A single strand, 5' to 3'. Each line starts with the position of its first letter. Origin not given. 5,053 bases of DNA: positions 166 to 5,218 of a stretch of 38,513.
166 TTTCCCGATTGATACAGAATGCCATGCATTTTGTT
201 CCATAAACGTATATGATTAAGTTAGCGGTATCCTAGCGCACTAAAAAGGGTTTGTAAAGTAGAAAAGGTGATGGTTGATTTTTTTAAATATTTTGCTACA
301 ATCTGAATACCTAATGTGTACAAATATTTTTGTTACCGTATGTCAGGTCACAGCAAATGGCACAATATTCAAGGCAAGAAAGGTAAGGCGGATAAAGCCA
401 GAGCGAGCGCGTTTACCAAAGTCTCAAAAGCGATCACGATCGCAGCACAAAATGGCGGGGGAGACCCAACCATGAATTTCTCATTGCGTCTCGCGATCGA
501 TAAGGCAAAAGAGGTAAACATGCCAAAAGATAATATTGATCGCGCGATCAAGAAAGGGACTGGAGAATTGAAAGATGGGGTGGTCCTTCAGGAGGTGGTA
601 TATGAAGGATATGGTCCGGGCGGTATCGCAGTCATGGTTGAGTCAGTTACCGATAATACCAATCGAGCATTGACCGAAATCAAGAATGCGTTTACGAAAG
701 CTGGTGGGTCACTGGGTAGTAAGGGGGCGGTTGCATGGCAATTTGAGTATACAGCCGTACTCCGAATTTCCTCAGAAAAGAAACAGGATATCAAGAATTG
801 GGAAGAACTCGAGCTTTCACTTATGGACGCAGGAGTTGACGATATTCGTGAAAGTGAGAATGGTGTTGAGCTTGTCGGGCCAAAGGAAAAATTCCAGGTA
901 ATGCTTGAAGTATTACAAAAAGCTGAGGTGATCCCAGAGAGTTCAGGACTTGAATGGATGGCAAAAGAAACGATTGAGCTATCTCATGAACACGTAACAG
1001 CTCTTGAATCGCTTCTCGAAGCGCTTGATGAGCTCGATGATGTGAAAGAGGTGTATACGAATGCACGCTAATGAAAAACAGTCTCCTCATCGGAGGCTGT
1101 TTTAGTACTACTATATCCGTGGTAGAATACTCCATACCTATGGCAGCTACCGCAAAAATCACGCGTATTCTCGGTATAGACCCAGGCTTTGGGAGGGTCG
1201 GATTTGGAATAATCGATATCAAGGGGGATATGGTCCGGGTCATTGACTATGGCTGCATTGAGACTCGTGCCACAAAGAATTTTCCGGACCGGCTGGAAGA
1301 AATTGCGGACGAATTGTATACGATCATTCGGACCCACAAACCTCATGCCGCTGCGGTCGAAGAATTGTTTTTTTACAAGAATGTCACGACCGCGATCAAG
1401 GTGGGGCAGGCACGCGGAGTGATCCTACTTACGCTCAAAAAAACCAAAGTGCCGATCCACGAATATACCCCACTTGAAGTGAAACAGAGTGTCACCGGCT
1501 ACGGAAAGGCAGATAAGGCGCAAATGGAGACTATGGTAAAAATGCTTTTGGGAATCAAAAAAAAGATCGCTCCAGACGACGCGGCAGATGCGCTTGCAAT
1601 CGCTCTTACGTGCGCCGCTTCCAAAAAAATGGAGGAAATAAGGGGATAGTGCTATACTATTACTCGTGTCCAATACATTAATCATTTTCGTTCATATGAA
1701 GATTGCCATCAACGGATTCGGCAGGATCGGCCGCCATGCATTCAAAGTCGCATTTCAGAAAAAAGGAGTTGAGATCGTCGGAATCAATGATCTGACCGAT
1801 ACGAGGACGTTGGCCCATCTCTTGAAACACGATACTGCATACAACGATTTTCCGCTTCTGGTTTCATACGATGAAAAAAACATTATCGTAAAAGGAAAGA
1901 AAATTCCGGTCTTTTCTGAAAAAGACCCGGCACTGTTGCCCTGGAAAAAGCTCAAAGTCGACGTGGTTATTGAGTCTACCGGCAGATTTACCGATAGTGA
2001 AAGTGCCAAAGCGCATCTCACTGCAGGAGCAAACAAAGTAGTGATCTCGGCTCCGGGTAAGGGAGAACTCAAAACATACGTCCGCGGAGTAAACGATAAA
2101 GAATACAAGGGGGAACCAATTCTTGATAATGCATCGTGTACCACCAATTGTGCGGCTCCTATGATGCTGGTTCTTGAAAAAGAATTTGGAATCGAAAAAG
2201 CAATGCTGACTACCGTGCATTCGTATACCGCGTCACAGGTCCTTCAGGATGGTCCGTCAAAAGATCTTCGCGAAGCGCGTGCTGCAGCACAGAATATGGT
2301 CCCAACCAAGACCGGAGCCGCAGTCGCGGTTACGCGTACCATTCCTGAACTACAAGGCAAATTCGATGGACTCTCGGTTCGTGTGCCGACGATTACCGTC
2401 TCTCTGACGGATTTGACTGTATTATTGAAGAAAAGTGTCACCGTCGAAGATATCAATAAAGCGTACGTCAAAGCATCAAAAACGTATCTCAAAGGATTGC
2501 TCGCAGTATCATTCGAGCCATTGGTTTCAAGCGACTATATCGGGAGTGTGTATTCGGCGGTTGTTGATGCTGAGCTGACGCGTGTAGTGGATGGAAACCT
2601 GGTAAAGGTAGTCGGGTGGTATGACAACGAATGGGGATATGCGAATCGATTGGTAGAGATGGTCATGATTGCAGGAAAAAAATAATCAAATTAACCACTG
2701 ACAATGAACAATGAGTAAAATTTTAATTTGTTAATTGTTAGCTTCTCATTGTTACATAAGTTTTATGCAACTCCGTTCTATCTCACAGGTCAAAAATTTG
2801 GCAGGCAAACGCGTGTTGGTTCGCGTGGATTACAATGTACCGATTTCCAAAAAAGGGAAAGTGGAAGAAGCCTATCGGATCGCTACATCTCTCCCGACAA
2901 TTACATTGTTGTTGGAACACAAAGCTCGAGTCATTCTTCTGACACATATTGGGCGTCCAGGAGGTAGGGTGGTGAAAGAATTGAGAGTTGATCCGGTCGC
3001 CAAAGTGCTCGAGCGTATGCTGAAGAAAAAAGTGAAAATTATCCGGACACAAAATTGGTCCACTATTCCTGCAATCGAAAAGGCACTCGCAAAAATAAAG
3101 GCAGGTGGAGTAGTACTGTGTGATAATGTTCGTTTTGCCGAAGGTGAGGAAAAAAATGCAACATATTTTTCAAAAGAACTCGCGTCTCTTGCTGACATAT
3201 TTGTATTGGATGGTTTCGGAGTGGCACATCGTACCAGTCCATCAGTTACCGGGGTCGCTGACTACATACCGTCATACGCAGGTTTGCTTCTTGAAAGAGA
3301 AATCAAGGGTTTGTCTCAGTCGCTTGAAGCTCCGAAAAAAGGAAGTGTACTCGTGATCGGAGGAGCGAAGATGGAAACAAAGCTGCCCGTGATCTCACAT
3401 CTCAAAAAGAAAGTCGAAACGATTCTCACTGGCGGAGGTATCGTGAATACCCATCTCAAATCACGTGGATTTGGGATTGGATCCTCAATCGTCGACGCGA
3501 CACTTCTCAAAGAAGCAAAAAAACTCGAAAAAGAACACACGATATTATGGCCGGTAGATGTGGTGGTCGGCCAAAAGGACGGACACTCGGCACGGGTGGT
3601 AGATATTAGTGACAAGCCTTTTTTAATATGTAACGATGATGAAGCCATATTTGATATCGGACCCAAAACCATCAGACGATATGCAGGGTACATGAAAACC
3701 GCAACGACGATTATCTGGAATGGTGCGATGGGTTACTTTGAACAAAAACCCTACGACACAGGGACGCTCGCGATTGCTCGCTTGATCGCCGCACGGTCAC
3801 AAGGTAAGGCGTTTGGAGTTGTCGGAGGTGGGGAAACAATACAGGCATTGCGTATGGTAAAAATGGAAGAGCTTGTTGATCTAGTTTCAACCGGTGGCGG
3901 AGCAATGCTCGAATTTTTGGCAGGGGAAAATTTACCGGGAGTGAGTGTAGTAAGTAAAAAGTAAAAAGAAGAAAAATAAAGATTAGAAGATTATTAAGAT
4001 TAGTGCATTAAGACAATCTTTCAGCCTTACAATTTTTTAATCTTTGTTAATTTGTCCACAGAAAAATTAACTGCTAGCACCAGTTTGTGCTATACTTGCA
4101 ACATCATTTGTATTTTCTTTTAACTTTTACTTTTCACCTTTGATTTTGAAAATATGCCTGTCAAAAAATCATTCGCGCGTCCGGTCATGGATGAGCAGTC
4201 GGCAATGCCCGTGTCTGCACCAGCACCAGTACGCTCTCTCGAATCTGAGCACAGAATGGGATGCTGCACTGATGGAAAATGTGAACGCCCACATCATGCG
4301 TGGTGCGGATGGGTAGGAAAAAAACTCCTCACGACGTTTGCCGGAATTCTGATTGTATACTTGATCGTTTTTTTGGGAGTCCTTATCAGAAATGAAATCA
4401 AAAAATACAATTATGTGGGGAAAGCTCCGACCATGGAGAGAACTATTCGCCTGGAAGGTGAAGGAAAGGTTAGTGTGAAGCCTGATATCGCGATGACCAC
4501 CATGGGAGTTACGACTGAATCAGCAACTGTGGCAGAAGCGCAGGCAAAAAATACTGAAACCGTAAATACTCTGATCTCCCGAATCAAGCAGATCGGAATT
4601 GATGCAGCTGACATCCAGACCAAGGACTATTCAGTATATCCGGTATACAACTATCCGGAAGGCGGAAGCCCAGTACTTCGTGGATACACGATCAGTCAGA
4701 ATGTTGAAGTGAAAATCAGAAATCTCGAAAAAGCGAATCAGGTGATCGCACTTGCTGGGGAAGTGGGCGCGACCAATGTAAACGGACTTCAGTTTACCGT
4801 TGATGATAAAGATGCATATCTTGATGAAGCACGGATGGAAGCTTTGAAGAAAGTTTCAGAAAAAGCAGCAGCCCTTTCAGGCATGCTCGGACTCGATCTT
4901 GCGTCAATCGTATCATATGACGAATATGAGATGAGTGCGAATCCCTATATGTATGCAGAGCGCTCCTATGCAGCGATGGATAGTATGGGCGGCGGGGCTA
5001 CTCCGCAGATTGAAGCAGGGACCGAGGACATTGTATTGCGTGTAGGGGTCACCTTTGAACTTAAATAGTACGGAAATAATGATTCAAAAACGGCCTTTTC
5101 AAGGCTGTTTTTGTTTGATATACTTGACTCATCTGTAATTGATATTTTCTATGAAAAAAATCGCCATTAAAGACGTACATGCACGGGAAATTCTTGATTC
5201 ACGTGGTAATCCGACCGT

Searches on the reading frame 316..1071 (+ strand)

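Call 44: search_protein_families(library=pfam, proteins=[window:316-1071:+], max_evalue=0.001)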
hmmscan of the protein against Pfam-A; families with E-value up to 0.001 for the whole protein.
window:316-1071:+ (251 aa): 2 families
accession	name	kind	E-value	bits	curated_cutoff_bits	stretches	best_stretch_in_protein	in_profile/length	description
PF01709.26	Transcrip_reg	-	9e-45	152.7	27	1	92-250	2-160/160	TACO1/YebC second and third domain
PF20772.2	TACO1_YebC_N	-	4.2e-31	107.7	36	1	13-84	1-73/73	TACO1/YebC protein N-terminal domain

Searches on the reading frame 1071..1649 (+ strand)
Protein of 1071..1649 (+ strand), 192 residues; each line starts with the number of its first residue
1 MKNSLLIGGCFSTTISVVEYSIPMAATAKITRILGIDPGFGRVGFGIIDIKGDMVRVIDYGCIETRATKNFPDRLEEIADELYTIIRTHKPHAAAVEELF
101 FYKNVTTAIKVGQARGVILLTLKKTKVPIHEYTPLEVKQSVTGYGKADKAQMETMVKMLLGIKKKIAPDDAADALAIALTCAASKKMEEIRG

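Call 44: search_protein_families(library=pfam, proteins=[window:1071-1649:+], max_evalue=0.001)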
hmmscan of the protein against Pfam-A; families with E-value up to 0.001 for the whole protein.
window:1071-1649:+ (192 aa): 1 family
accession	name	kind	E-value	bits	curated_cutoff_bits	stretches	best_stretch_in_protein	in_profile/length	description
PF02075.23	RuvC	-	1.3e-50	171.6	22.2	1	33-180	1-147/148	Crossover junction endodeoxyribonuclease RuvC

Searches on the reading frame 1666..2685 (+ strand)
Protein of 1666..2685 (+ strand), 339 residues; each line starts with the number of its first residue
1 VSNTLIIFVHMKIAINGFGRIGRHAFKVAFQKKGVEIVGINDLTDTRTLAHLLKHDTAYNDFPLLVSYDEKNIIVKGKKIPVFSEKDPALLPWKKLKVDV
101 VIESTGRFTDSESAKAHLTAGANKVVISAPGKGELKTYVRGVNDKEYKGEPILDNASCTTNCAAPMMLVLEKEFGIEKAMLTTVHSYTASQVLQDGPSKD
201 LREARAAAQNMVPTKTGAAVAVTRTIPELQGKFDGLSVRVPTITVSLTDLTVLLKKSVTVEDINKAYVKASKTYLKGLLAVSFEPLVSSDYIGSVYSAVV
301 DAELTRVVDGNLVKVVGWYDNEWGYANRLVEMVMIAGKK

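Call 44: search_protein_families(library=pfam, proteins=[window:1666-2685:+], max_evalue=0.001)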
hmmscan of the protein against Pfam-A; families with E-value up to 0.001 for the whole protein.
window:1666-2685:+ (339 aa): 2 families
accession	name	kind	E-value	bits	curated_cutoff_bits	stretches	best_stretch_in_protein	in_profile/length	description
PF02800.25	Gp_dh_C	-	1.7e-57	193.8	24.4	1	164-319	2-158/158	Glyceraldehyde 3-phosphate dehydrogenase, C-terminal domain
PF00044.30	Gp_dh_N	-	6.8e-37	126.2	31.7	1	11-110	1-100/101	Glyceraldehyde 3-phosphate dehydrogenase, NAD binding domain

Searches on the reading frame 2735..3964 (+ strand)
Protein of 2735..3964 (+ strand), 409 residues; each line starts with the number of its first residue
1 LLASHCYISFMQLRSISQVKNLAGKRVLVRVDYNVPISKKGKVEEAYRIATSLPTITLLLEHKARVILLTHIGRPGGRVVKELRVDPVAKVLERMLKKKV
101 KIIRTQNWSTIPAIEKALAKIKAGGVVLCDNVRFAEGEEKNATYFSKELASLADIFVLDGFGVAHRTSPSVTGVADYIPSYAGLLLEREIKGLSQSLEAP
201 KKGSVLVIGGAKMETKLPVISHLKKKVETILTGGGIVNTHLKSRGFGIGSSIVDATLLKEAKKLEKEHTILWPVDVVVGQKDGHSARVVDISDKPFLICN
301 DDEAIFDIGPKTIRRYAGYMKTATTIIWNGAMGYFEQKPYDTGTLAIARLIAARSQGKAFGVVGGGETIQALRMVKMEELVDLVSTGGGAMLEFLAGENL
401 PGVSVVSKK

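Call 44: search_protein_families(library=pfam, proteins=[window:2735-3964:+], max_evalue=0.001)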
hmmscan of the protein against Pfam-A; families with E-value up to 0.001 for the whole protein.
window:2735-3964:+ (409 aa): 1 family
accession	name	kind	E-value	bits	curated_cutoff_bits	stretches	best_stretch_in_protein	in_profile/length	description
PF00162.24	PGK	-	1.3e-117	393.5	27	1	21-398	5-379/379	Phosphoglycerate kinase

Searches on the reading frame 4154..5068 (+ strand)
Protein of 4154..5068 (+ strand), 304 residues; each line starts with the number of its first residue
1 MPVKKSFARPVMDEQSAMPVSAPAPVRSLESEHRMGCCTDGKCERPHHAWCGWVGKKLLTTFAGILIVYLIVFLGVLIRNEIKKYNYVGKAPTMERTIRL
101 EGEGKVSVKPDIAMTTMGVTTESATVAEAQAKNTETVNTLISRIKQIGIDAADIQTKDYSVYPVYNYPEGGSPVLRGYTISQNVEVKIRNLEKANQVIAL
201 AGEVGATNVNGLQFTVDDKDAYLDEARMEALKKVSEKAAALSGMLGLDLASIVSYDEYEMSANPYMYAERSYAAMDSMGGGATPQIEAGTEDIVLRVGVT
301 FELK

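Call 44: search_protein_families(library=pfam, proteins=[window:4154-5068:+], max_evalue=0.001)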
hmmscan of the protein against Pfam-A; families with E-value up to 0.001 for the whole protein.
window:4154-5068:+ (304 aa): 1 family
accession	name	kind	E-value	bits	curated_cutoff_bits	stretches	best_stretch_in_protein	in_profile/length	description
PF04402.19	SIMPL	-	5.7e-49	167.6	25.2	1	98-301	1-205/205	Protein of unknown function (DUF541)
